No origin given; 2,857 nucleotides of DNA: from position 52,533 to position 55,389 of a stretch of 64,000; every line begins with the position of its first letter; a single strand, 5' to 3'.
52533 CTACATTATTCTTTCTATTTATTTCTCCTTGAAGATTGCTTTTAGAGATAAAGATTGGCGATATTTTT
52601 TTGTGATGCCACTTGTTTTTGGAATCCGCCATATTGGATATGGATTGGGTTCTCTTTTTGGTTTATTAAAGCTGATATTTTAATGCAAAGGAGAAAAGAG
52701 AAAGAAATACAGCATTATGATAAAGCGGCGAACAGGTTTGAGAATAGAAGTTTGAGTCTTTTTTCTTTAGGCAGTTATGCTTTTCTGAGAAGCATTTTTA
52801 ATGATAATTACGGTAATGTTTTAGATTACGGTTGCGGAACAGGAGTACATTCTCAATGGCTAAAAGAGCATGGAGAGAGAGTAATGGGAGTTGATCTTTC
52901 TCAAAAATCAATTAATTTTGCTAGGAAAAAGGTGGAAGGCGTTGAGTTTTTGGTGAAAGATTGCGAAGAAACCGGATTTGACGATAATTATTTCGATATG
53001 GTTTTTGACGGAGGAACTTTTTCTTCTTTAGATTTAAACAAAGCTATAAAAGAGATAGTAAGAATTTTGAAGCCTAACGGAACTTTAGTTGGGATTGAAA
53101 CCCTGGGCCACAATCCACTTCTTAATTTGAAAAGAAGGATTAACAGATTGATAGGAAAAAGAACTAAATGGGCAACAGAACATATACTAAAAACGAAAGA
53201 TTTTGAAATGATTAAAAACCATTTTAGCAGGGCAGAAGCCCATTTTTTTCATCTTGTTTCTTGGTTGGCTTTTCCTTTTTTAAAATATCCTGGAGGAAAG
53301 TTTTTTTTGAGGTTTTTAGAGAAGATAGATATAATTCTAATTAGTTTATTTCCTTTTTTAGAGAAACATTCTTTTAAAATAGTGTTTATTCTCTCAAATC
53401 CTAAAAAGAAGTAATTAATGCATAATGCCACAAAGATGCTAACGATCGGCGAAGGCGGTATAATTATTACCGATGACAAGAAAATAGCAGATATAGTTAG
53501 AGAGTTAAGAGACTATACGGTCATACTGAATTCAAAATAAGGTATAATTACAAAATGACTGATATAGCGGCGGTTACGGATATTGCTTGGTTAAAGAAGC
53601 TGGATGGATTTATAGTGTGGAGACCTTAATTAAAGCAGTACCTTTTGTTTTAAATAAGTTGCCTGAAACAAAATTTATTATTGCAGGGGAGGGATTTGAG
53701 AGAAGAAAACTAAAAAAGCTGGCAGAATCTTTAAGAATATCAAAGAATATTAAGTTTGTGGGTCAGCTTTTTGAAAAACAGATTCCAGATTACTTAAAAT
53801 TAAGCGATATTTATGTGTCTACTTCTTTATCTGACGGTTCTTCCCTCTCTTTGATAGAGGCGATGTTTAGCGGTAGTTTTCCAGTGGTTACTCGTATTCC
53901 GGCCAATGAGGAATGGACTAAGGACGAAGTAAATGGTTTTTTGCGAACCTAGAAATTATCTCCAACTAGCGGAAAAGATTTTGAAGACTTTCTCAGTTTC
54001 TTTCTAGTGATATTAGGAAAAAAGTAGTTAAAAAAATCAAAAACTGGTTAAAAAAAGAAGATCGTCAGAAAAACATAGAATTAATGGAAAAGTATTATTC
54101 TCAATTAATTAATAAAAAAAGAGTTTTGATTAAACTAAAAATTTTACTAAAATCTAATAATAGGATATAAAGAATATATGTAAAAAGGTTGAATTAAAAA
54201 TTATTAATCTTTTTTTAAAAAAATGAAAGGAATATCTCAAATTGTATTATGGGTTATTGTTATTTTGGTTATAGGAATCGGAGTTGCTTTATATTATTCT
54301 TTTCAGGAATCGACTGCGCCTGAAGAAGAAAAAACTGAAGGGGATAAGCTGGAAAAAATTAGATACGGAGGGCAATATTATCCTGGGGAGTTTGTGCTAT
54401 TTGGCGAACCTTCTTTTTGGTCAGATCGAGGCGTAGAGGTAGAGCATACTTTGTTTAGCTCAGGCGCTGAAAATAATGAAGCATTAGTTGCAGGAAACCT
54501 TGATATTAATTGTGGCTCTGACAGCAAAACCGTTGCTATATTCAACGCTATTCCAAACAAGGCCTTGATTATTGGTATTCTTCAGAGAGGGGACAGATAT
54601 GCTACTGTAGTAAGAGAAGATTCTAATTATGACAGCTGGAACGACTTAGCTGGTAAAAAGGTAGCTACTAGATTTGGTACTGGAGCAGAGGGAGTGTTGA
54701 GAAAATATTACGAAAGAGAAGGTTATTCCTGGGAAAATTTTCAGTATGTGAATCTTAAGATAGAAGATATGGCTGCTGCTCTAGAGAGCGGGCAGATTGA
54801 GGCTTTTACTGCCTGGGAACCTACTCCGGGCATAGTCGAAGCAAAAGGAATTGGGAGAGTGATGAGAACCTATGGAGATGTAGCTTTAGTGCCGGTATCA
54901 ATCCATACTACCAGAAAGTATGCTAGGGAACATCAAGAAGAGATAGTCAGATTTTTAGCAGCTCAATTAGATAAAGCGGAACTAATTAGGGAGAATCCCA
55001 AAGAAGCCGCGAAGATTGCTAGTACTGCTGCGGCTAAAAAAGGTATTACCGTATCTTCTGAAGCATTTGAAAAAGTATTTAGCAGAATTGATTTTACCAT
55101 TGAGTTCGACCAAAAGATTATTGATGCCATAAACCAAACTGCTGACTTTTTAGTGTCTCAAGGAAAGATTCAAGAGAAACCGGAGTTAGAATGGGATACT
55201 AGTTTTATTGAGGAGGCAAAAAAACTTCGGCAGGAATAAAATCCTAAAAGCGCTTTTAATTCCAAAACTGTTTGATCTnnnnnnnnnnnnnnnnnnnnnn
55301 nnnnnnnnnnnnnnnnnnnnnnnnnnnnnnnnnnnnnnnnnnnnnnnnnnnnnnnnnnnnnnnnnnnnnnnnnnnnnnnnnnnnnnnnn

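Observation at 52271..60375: ~430-bp perfect direct repeats bracketing a 7.7-kb variable segment; alternative methyltransferase alleles fused to an identical leader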

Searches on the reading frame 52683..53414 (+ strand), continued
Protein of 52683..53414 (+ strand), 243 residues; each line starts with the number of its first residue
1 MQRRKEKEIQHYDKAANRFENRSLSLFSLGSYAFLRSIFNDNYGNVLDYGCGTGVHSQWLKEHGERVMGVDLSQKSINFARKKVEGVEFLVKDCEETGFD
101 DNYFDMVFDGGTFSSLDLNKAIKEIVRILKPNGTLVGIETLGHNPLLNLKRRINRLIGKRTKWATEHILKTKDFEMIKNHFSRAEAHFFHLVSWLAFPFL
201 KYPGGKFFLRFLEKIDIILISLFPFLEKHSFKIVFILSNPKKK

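Call 24: find_encoding_contigs(protein=P0123, flank=10000, max_places=6)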
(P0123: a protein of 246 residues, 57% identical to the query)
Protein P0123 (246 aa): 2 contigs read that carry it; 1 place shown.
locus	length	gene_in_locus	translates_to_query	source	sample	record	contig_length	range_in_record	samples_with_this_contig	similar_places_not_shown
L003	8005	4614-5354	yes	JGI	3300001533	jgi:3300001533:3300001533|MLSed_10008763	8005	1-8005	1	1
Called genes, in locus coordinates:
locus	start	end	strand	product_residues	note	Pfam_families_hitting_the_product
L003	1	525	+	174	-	?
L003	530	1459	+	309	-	PF02475:TRM5-TYW2_MTfase, PF05575:V_cholerae_RfbT (weak), PF05050:Methyltransf_21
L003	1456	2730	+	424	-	PF13439:Glyco_transf_4, PF13579:Glyco_trans_4_4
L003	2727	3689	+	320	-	PF13469:Sulfotransfer_3, PF00685:Sulfotransfer_1 (weak)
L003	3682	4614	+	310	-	PF00535:Glycos_transf_2, PF13641:Glyco_tranf_2_3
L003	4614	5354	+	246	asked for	PF01209:Ubie_methyltran, PF13489:Methyltransf_23, PF13847:Methyltransf_31, PF08241:Methyltransf_11, PF08242:Methyltransf_12, PF13649:Methyltransf_25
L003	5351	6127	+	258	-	PF00459:Inositol_P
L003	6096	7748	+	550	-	PF14306:PUA_2, PF01747:ATP-sulfurylase, PF01583:APS_kinase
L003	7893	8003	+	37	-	?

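Call 25: find_encoding_contigs(protein=P0125, flank=10000, max_places=6)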
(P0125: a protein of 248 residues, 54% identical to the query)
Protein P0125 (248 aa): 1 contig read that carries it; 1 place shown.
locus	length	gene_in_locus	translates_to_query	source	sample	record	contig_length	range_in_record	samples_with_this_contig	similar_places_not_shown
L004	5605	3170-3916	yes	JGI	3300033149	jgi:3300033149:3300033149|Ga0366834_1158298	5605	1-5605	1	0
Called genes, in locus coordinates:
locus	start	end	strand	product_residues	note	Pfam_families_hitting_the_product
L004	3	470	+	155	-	?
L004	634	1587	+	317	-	PF00535:Glycos_transf_2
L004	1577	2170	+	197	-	PF13489:Methyltransf_23, PF07021:MetW, PF13847:Methyltransf_31, PF08241:Methyltransf_11, PF08242:Methyltransf_12, PF13649:Methyltransf_25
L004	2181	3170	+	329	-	PF13641:Glyco_tranf_2_3, PF00535:Glycos_transf_2, PF13632:Glyco_trans_2_3 (faint)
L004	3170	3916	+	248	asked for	PF13489:Methyltransf_23, PF01209:Ubie_methyltran, PF05175:MTS (weak), PF13847:Methyltransf_31, PF08241:Methyltransf_11, PF08242:Methyltransf_12, PF13649:Methyltransf_25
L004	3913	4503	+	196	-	PF02397:Bac_transf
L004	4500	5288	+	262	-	PF00456:Transketolase_N, PF13292:DXP_synthase_N (faint)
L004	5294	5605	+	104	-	?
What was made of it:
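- The conserved 1-nt stop/start overlap is also seen in L003 and L004 (calls 24, 25). The alternative traversal of the same graph gives exactly the order seen in relatives (call 25) plus a 7,673-bp circle.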

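Call 28: search_protein_families(library=ncbifam, proteins=[window:52683-53414:+], max_evalue=0.00001)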
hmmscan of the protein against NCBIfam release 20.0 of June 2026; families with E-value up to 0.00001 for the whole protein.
window:52683-53414:+ (243 aa): 26 families (the best 25 are shown)
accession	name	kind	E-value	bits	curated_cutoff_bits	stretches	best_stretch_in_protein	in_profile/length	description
NF045667.1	MTase_DVU1556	equivalog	4.8e-17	62.1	155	1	44-136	24-118/213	DVU_1556 family methyltransferase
NF007610.0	PRK10258.1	equivalog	4.7e-16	58.9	342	1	12-151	13-151/251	malonyl-ACP O-methyltransferase BioC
TIGR01934.1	MenG_MenH_UbiE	subfamily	7.5e-15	54.8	158.35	1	32-142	29-146/223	ubiquinone/menaquinone biosynthesis methyltransferase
TIGR02072.1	BioC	equivalog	7.8e-15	55.3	184.95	1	40-161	32-151/244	malonyl-ACP O-methyltransferase BioC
NF001244.0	PRK00216.1-5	equivalog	2e-13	50.2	216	1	33-141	39-157/236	bifunctional demethylmenaquinone methyltransferase/2-methoxy-6-polyprenyl-1,4-benzoquinol methylase UbiE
NF043040.1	corrin_prot_MT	hypoth_equivalog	1.1e-12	47.9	180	1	22-138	17-148/216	corrinoid protein-associated methyltransferase CpaM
NF047649.1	MTase_UXPK_star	exception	9.9e-12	44.5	460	1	45-136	80-180/283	methyltransferase/UXPK-star double selenoprotein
NF041537.1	ArsM_AhpD_UU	exception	2.7e-11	42.9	510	1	45-153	79-197/345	arsenite methyltransferase/AhpD domain selenoprotein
NF045882.1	PLipidMtase_Leg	equivalog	3e-11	43.5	390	1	41-180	41-191/207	phospholipid N-methyltransferase PmtA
NF041536.1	ArsM_DUF2284_UU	exception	7.7e-11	41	575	1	44-140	78-183/459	arsenite methyltransferase/DUF2284 domain selenoprotein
NF008300.0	PRK11088.1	equivalog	1.5e-10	41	303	1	35-162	78-203/272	23S rRNA (guanine(745)-N(1))-methyltransferase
NF001241.0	PRK00216.1-2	equivalog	2.3e-10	40.5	327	1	44-139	53-149/231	demethylmenaquinone methyltransferase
NF001243.0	PRK00216.1-4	equivalog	1.5e-09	37.6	235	1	44-141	49-155/237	demethylmenaquinone methyltransferase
NF052510.1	methyltran_MpqE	exception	1.6e-09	37.5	335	1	4-139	3-153/234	methyl-plastoquinone biosynthesis methyltransferase MpqE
TIGR02021.1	BchM-ChlM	equivalog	3.1e-09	36.6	158.9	1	45-107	57-122/218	magnesium protoporphyrin IX methyltransferase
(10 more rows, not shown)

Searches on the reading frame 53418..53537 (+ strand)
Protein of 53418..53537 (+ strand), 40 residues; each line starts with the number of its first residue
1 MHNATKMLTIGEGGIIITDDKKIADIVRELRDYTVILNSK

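Call 60: search_protein_families(library=pfam, proteins=[window:53418-53537:+], max_evalue=0.1)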
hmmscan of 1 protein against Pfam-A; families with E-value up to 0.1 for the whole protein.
seq(40 aa): 1 family
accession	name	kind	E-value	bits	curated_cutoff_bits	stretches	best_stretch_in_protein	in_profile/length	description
PF01041.23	DegT_DnrJ_EryC1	-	1.4e-06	28.3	19.8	1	3-33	171-201/360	DegT/DnrJ/EryC1/StrS aminotransferase family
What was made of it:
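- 53418..53537 (+): Debris: 40-codon internal fragment of a DegT/DnrJ/EryC1 aminotransferase. PF01041 E=1.4e-6, profile positions 171-201 of 360 (call 60).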

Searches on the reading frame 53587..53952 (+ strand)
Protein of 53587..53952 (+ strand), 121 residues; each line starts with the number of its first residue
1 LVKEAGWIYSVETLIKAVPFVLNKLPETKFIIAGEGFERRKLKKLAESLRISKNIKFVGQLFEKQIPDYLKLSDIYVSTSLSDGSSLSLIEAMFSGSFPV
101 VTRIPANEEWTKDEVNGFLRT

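Call 7: search_protein_families(library=pfam, proteins=[window:53587-53952:+])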
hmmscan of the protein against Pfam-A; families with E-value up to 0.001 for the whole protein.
window:53587-53952:+ (121 aa): 2 families
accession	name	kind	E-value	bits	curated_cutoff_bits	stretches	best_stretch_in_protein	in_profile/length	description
PF00534.26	Glycos_transf_1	-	8.8e-23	81.1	26.4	1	10-119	29-139/172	Glycosyl transferases group 1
PF13692.12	Glyco_trans_1_4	-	1.1e-20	74.8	27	1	10-119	16-123/142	Glycosyl transferases group 1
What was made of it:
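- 53587..53952 (+): Debris: C-terminal fragment of a GT1/GT4 glycosyltransferase (121-aa ORF). PF00534 profile positions 29-139 of 172 only (call 7).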

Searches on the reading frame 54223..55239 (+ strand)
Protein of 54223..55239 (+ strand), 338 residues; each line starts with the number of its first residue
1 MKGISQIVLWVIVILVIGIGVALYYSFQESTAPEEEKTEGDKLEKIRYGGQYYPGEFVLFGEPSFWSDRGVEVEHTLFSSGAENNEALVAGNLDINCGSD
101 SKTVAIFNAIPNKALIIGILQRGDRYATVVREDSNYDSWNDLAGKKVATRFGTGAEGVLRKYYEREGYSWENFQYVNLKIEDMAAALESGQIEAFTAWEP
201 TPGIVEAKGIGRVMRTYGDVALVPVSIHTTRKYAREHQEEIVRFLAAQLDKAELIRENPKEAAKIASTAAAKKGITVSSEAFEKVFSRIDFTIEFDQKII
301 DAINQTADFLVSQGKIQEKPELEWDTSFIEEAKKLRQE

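Call 7: search_protein_families(library=pfam, proteins=[window:54223-55239:+])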
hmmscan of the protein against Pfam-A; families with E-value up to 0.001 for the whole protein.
window:54223-55239:+ (338 aa): 5 families
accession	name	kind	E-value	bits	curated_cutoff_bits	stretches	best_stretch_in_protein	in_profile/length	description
PF09084.16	NMT1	-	4.3e-14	53.4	20.5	1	65-262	15-216/216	NMT1/THI5 like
PF13379.11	NMT1_2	-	4e-11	43.6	24.7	1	61-268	25-250/252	NMT1-like family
PF04069.17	OpuAC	-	4.5e-07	30.2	21.2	1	68-253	26-232/257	Substrate binding domain of ABC-type glycine betaine transport system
PF12974.12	Phosphonate-bd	-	0.00014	21.8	27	1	70-156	28-117/242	ABC transporter, phosphonate, periplasmic substrate-binding protein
PF16868.10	NMT1_3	-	0.00087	19.4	27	0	126-198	93-167/289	NMT1-like family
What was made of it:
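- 54223..57658 (+): ABC importer of the sulfonate/taurine/nitrate (SsuA/TauA-like) type. Binding protein 54223-55239, permeases 55279-56097 and 56094-56882, ATPase about 56858-57658. Pfam NMT1 (call 7).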

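Call 28: search_protein_families(library=ncbifam, proteins=[window:54223-55239:+], max_evalue=0.00001)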
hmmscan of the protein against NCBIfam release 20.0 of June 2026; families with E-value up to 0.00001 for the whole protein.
window:54223-55239:+ (338 aa): 6 families
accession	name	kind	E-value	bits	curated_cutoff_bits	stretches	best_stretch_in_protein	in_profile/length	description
TIGR01728.1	SsuA_fam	subfamily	2.8e-42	144.9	163.5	1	56-323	13-281/290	aliphatic sulfonate ABC transporter substrate-binding protein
TIGR01729.1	taurine_ABC_bnd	equivalog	9e-16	58.1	304.25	1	68-317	24-284/300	taurine ABC transporter substrate-binding protein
NF008588.0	PRK11553.1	subfamily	4.8e-15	55.3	299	1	75-314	60-296/319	aliphatic sulfonate ABC transporter substrate-binding protein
NF040735.1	SBP_SaoX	equivalog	4.2e-13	49.1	300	1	81-267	39-230/330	ABC transporter substrate-binding subunit SaoX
NF008553.0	PRK11480.1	equivalog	5.4e-12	45.5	490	1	62-317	42-304/320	taurine ABC transporter substrate-binding protein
TIGR02122.1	TRAP_TAXI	subfamily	2.1e-06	26.8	84.35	1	128-237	125-231/320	TAXI family TRAP transporter solute-binding subunit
